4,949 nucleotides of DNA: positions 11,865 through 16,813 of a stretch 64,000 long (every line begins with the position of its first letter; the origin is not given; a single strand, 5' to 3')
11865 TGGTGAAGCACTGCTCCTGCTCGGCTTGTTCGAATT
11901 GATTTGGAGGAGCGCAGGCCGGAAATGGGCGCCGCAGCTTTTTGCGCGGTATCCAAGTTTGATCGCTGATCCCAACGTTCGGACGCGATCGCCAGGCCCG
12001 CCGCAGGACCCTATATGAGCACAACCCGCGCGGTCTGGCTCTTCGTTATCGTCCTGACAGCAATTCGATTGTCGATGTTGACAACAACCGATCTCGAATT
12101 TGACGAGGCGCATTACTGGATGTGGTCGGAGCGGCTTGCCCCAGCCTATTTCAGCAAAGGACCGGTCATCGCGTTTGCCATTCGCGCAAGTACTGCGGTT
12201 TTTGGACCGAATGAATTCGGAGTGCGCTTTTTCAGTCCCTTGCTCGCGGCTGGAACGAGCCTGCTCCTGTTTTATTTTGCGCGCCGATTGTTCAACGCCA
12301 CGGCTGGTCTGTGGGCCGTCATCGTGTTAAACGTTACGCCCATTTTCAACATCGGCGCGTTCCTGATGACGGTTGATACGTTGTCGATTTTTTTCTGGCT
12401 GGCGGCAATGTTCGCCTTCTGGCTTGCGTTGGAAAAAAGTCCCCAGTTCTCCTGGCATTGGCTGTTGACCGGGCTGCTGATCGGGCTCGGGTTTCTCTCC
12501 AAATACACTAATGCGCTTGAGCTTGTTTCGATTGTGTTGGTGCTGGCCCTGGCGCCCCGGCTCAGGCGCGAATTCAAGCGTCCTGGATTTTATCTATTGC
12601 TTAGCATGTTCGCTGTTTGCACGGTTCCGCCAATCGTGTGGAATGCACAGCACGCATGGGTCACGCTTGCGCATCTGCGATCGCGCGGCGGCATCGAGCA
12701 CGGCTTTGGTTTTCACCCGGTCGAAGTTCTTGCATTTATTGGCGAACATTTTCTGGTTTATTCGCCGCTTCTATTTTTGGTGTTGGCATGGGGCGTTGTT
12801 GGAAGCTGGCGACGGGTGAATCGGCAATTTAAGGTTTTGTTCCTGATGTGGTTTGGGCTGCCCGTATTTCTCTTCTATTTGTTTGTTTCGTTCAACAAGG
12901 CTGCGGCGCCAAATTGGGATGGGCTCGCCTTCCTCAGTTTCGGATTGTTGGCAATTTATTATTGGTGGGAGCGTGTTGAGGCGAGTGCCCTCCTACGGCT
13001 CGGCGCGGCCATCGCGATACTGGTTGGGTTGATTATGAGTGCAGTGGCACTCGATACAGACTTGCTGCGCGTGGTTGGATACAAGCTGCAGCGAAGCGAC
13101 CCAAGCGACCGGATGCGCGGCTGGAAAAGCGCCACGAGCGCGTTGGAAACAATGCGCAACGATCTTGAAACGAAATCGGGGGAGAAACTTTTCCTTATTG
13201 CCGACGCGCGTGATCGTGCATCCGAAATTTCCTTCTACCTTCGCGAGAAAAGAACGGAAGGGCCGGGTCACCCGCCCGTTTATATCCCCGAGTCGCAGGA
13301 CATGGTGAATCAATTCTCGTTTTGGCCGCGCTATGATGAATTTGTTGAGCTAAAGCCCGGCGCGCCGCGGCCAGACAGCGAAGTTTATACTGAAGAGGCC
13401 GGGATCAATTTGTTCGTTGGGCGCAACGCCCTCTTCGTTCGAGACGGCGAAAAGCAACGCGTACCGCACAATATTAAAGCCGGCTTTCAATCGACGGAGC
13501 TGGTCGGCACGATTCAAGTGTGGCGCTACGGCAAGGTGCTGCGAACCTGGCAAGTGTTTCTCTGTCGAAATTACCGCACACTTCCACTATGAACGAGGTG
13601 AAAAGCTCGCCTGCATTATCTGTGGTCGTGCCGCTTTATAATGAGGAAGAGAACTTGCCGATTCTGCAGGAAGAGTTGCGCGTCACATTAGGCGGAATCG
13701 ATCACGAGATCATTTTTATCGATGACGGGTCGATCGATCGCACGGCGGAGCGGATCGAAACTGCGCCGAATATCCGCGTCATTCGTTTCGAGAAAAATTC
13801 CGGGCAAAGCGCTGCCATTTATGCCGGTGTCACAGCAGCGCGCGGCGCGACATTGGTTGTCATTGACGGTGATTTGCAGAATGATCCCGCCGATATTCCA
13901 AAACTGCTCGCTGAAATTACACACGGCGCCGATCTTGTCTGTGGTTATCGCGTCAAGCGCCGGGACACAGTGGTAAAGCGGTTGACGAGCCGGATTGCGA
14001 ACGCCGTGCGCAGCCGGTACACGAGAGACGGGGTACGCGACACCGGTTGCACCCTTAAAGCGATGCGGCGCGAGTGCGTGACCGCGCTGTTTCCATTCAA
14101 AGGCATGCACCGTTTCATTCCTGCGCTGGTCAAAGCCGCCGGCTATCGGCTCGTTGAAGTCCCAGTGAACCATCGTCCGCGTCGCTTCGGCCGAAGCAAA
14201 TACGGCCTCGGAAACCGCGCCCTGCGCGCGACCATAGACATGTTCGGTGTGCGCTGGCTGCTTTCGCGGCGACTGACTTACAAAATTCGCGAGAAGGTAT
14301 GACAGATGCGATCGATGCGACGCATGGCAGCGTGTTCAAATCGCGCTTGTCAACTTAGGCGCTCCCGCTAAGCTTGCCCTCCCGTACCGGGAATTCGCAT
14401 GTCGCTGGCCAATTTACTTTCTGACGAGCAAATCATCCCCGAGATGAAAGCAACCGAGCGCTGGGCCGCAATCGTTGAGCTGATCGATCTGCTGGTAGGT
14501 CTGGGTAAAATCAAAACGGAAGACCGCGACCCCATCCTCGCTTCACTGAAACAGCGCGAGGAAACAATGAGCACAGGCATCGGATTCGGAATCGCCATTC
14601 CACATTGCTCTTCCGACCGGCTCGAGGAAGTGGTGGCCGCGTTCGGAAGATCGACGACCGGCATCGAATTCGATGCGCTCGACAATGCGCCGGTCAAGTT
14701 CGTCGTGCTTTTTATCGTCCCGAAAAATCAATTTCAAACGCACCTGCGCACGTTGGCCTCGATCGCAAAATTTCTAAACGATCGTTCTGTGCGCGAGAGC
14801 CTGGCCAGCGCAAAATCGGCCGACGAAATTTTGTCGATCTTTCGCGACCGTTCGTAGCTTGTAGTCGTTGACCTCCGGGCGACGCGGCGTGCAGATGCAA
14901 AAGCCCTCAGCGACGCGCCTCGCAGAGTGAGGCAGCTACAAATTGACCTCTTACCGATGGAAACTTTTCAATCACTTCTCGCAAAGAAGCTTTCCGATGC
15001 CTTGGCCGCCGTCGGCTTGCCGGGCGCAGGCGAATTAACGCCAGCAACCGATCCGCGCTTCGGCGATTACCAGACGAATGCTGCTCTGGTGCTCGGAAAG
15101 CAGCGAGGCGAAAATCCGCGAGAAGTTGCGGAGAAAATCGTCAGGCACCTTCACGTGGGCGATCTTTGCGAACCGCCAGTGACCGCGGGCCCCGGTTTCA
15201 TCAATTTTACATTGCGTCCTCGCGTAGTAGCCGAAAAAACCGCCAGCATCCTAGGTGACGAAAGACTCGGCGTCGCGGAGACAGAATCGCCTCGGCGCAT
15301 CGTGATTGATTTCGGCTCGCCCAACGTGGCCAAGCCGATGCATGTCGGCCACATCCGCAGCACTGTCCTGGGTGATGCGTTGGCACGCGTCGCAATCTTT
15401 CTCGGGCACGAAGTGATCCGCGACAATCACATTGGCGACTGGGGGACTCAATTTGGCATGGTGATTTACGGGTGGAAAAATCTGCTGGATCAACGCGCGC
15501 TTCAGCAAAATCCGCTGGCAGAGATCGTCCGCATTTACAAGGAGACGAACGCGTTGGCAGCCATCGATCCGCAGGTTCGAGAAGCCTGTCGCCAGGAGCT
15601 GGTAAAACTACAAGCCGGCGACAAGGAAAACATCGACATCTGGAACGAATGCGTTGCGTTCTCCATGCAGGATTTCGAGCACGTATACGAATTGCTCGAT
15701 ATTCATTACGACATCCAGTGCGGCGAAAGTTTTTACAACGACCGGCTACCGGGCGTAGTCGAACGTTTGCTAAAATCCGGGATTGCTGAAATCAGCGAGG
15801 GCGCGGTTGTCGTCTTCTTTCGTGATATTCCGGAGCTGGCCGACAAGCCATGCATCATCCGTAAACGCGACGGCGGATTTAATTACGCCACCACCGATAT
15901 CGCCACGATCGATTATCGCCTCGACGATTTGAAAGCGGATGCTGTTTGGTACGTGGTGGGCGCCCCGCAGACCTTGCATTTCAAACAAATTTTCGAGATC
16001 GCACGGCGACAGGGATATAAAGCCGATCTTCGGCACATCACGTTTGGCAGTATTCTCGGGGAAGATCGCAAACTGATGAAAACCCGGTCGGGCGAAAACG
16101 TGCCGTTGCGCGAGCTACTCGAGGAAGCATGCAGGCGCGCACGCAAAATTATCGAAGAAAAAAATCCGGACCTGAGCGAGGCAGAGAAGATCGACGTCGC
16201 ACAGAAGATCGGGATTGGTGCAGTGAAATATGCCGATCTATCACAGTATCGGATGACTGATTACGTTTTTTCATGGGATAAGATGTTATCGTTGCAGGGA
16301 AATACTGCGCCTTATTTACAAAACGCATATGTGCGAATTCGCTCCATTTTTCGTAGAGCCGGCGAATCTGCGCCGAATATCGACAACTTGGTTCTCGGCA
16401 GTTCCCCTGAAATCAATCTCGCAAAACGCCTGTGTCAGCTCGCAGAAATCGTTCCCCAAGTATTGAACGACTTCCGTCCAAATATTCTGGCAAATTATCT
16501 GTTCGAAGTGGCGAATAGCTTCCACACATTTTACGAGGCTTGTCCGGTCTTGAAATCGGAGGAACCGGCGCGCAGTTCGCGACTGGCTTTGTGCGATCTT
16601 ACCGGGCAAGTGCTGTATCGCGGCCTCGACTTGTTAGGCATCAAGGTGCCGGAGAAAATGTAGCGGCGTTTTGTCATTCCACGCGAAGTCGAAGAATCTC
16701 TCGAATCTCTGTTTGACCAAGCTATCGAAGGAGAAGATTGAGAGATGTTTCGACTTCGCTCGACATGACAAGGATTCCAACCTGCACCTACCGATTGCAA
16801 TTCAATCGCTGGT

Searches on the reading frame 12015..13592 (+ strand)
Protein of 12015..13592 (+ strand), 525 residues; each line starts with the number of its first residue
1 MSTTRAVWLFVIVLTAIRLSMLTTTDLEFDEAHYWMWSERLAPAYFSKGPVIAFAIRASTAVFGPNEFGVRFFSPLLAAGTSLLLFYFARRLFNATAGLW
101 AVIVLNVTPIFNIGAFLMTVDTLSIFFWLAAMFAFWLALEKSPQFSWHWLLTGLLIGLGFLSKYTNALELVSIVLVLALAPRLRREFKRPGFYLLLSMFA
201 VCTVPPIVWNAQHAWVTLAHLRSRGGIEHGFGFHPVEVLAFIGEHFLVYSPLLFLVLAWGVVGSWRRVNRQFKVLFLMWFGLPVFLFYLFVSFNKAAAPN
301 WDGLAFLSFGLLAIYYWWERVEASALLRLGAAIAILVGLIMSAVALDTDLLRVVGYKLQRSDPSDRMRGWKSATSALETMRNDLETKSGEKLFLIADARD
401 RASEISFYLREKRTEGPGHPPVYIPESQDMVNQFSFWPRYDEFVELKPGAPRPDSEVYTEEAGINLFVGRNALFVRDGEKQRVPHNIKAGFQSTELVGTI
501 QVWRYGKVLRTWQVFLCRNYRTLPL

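Call 49: search_protein_families(library=pfam, proteins=[window:12015-13592:+], max_evalue=0.0001)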
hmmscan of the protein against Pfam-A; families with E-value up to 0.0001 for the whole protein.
window:12015-13592:+ (525 aa): 2 families
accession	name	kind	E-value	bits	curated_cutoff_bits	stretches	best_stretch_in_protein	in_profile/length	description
PF13231.12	PMT_2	-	1.6e-32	113.3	26.1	1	48-209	2-160/160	Dolichyl-phosphate-mannose-protein mannosyltransferase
PF02366.24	PMT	-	1.1e-08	35.3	22.7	1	52-209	66-233/245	Dolichyl-phosphate-mannose-protein mannosyltransferase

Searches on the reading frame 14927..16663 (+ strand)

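Call 49: search_protein_families(library=pfam, proteins=[window:14927-16663:+], max_evalue=0.0001)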
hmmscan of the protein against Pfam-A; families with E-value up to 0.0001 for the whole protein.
window:14927-16663:+ (578 aa): 3 families
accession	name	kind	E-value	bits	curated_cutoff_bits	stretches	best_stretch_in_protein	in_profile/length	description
PF00750.26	tRNA-synt_1d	-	4.9e-107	358.4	23.3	1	107-450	4-349/349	tRNA synthetases class I (R), catalytic domain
PF05746.21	DALR_1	-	1.1e-33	116.2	22.3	1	464-578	1-117/117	DALR anticodon binding domain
PF03485.21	Arg_tRNA_synt_N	-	1.4e-18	67.7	21.5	1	18-96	3-85/85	Arginyl tRNA synthetase N terminal domain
